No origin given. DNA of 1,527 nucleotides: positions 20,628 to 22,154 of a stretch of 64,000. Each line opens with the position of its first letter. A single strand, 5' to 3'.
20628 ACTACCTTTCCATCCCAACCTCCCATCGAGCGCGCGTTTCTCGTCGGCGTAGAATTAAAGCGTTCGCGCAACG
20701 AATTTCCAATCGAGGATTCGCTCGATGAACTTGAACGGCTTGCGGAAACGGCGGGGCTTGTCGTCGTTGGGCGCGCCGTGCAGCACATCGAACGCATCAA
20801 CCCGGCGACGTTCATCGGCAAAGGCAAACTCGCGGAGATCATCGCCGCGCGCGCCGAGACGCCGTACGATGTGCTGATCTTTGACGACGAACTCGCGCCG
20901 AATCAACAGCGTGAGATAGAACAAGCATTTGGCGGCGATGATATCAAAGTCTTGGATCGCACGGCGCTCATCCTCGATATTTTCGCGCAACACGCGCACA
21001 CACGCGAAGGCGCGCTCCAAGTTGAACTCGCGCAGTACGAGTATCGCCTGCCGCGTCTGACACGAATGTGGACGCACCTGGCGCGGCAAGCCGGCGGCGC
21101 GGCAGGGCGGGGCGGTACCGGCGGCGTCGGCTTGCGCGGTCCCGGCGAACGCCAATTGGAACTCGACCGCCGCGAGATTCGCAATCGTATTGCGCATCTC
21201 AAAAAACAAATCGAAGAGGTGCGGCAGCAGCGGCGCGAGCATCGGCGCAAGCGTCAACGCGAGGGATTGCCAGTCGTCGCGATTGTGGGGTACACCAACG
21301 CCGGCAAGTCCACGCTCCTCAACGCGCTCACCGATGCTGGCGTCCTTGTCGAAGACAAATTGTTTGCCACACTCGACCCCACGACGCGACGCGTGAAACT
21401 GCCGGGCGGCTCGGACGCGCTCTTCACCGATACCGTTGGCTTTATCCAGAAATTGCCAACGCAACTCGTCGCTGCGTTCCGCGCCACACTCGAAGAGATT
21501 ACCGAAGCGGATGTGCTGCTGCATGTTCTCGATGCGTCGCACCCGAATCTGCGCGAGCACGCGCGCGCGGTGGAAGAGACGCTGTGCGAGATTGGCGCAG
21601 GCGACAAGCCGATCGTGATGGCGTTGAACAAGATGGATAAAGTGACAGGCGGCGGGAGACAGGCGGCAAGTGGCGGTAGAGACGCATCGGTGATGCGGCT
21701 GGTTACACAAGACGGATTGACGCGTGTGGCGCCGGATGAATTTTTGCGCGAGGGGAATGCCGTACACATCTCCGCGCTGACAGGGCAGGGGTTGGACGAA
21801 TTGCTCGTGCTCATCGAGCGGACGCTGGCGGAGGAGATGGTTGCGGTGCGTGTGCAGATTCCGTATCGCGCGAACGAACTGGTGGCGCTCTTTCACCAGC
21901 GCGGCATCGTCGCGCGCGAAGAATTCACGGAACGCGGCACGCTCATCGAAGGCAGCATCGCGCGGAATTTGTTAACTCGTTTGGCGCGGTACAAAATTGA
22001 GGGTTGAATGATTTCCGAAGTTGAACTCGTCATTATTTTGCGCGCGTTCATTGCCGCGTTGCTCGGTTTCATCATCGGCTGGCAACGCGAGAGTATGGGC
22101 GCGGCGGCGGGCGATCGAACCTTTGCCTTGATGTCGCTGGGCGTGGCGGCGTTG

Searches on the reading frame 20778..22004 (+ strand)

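Call 54: search_protein_families(library=pfam, proteins=[window:20778-22004:+], max_evalue=0.00001)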
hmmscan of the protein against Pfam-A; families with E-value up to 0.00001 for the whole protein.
window:20778-22004:+ (409 aa): 7 families
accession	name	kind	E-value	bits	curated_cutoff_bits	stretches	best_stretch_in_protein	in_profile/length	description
PF16360.10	GTP-bdg_M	-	5.3e-30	104.2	29.5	1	72-159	1-79/79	GTP-binding GTPase Middle Region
PF01926.29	MMR_HSR1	-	1.1e-23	84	21.9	1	167-285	2-113/113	50S ribosome-binding GTPase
PF13167.11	GTP-bdg_N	-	5.5e-21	75.4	25.4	1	2-70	24-89/89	GTP-binding GTPase N-terminal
PF19275.4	HflX_C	-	2.5e-08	34.3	26.4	1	326-389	10-73/102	HflX C-terminal domain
PF00009.33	GTP_EFTU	-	8.7e-07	29.1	26.5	0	242-349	91-185/188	Elongation factor Tu GTP binding domain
PF02421.24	FeoB_N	-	1.2e-06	28.6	27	1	167-292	3-121/156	Ferrous iron transport protein B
PF00350.29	Dynamin_N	-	3.2e-06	27.7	27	0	167-202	1-36/168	Dynamin family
